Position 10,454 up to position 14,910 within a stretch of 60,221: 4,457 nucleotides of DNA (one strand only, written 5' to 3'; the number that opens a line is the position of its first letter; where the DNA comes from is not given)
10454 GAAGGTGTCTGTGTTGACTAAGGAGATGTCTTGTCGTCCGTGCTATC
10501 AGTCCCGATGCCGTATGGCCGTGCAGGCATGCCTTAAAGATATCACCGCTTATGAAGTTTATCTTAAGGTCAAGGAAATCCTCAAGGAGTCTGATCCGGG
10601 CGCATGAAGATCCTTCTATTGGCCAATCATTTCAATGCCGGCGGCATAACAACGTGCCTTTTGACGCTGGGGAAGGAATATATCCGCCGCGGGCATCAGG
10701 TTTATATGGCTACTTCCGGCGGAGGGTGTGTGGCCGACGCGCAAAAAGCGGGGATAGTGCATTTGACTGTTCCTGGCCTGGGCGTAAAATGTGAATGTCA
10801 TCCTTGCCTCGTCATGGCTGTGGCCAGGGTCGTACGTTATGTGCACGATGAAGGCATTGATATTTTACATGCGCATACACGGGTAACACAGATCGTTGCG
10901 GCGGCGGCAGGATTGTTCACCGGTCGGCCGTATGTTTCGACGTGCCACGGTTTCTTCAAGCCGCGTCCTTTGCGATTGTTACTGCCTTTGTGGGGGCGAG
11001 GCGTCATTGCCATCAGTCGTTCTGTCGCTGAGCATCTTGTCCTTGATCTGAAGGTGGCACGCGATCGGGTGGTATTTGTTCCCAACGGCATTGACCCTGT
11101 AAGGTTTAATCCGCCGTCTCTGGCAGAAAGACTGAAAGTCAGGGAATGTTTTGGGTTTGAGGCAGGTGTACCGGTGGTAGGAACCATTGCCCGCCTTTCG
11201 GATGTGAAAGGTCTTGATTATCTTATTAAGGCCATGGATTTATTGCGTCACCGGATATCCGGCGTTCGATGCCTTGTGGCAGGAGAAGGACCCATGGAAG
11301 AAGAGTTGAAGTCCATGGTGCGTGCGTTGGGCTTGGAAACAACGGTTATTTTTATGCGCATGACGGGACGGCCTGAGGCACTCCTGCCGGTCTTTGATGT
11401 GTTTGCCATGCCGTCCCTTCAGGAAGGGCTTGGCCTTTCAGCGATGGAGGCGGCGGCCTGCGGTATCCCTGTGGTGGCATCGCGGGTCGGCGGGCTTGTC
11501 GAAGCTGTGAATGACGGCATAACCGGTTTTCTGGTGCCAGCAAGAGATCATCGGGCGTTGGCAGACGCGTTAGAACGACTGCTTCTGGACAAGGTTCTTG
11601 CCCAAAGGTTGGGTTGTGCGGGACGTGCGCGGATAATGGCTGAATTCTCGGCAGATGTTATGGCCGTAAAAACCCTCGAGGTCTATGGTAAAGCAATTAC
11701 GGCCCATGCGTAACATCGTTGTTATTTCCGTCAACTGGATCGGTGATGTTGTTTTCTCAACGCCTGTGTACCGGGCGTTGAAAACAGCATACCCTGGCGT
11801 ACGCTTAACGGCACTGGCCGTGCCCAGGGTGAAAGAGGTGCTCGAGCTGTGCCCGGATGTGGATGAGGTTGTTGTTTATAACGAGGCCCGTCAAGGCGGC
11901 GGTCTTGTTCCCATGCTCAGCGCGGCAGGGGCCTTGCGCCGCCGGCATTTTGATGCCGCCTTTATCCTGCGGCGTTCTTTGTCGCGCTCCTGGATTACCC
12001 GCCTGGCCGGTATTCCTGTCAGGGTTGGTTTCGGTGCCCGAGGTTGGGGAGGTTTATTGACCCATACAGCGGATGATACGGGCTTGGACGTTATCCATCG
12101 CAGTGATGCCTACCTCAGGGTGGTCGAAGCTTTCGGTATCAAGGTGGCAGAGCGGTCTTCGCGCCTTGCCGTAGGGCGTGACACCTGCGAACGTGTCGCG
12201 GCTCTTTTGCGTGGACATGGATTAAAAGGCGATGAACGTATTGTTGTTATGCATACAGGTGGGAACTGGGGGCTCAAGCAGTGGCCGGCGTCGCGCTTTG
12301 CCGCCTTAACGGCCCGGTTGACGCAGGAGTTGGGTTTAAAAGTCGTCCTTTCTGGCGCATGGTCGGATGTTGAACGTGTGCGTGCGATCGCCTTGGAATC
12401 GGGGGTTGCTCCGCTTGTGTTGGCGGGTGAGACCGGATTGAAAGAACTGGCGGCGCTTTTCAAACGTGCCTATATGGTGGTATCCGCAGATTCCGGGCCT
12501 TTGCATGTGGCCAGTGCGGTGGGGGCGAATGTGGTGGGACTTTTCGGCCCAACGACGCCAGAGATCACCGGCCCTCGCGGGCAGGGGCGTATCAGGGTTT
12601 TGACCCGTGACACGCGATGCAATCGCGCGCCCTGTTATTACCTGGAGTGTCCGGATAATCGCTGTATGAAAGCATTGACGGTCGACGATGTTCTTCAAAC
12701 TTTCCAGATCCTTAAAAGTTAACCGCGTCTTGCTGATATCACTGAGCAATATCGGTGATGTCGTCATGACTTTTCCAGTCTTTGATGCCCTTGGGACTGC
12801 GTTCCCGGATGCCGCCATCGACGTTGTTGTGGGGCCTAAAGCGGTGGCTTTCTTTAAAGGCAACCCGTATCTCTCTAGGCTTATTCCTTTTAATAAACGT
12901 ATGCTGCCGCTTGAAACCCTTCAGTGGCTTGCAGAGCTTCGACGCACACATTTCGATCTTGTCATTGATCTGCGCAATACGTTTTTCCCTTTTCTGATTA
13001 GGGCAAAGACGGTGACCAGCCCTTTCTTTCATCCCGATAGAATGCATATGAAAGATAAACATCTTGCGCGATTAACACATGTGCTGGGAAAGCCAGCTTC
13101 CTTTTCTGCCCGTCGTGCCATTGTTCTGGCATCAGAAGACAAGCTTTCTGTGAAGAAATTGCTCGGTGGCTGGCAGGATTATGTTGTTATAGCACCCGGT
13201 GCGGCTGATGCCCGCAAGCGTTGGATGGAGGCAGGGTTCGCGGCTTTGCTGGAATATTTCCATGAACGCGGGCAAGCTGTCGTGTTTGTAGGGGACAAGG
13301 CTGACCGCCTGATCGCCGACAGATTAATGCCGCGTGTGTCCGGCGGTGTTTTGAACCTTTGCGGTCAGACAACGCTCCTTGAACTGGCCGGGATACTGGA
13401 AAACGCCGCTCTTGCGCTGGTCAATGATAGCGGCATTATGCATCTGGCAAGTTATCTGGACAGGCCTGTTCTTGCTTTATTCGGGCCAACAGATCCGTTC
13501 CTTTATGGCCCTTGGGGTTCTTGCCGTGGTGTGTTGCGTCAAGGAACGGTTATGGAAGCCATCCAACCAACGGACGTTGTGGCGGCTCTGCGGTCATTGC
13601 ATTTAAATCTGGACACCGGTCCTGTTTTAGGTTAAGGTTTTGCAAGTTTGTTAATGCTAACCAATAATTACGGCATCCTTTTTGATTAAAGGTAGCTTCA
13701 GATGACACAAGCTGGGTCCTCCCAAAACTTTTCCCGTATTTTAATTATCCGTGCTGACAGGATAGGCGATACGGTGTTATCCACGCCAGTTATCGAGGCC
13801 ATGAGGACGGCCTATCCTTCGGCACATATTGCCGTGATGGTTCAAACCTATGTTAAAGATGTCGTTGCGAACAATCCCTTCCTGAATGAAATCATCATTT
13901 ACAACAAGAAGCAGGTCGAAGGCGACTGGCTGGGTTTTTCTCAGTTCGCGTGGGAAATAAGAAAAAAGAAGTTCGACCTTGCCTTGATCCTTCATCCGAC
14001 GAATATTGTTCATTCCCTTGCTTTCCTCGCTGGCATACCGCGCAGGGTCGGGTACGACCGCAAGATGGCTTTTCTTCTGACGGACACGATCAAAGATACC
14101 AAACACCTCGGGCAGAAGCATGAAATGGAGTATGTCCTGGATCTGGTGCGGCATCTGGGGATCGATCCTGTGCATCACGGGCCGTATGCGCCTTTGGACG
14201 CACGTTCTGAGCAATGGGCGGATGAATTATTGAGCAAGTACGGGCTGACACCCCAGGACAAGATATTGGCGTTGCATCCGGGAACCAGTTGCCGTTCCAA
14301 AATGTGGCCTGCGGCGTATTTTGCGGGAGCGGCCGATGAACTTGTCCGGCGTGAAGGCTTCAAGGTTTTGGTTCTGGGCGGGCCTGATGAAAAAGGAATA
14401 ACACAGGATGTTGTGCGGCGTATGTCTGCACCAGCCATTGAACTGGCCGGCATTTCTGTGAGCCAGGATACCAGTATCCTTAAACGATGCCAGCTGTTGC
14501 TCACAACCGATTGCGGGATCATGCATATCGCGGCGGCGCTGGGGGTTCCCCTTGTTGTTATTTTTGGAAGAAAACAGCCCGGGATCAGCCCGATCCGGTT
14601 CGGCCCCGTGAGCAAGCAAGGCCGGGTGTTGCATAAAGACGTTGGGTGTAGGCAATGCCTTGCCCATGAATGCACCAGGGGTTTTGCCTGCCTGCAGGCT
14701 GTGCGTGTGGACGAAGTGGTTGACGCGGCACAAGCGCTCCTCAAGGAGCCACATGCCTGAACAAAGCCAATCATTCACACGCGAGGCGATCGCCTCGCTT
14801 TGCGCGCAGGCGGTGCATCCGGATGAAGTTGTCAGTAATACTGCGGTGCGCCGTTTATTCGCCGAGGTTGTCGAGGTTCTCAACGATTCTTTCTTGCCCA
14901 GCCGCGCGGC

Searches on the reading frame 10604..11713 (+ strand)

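Call 41: search_protein_families(library=pfam, proteins=[window:10604-11713:+], max_evalue=0.00001)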
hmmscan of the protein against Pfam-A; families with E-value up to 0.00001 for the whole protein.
window:10604-11713:+ (369 aa): 6 families
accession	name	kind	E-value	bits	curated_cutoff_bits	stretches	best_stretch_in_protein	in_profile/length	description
PF00534.26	Glycos_transf_1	-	2.6e-38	131.7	26.4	1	185-342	11-171/172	Glycosyl transferases group 1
PF13692.12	Glyco_trans_1_4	-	1.1e-36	126.6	27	1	190-329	2-142/142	Glycosyl transferases group 1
PF13439.12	Glyco_transf_4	-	3.6e-24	86.1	28.5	1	13-166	2-169/170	Glycosyltransferase Family 4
PF13579.12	Glyco_trans_4_4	-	2.2e-15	57.8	29.7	1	13-162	1-158/158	Glycosyl transferase 4-like domain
PF20706.3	GT4-conflict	-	2.4e-11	43.7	26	1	188-306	196-324/385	Family 4 Glycosyltransferase in conflict systems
PF13524.12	Glyco_trans_1_2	-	1e-07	32.4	25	1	281-354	68-139/144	Glycosyl transferase-like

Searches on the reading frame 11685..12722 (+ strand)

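Call 41: search_protein_families(library=pfam, proteins=[window:11685-12722:+], max_evalue=0.00001)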
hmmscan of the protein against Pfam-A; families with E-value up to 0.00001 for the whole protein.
window:11685-12722:+ (345 aa): 1 family
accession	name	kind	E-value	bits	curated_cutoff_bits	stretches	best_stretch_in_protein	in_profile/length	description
PF01075.23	Glyco_transf_9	-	3.1e-33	115.6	22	1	81-307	5-229/247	Glycosyltransferase family 9 (heptosyltransferase)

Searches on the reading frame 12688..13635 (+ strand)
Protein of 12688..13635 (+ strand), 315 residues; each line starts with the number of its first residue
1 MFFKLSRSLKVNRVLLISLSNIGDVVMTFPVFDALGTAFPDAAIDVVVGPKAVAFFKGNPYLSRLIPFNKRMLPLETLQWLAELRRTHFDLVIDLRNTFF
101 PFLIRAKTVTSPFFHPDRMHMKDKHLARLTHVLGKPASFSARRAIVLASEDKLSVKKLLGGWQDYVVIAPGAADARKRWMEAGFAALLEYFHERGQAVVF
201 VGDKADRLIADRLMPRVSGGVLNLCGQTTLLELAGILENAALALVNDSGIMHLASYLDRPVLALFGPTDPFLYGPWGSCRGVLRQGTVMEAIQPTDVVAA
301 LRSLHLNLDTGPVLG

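Call 41: search_protein_families(library=pfam, proteins=[window:12688-13635:+], max_evalue=0.00001)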
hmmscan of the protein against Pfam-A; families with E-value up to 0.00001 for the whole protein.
window:12688-13635:+ (315 aa): 1 family
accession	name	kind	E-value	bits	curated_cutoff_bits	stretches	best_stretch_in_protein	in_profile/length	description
PF01075.23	Glyco_transf_9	-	2.5e-31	109.3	22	1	158-283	100-227/247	Glycosyltransferase family 9 (heptosyltransferase)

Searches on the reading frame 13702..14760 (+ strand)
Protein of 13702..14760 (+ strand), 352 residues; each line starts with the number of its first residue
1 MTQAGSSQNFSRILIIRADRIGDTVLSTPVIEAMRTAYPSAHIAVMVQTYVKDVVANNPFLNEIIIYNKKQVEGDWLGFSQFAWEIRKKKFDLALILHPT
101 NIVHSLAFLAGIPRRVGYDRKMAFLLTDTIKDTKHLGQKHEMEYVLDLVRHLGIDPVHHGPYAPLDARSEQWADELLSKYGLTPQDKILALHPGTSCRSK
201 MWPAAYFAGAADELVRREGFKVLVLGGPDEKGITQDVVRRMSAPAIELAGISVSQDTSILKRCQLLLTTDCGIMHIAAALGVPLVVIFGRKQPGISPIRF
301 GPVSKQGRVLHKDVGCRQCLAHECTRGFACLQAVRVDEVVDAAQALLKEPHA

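Call 41: search_protein_families(library=pfam, proteins=[window:13702-14760:+], max_evalue=0.00001)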
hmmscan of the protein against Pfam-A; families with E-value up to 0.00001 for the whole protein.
window:13702-14760:+ (352 aa): 1 family
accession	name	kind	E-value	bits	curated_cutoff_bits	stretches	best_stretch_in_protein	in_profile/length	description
PF01075.23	Glyco_transf_9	-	5.6e-28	98.4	22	1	83-325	5-242/247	Glycosyltransferase family 9 (heptosyltransferase)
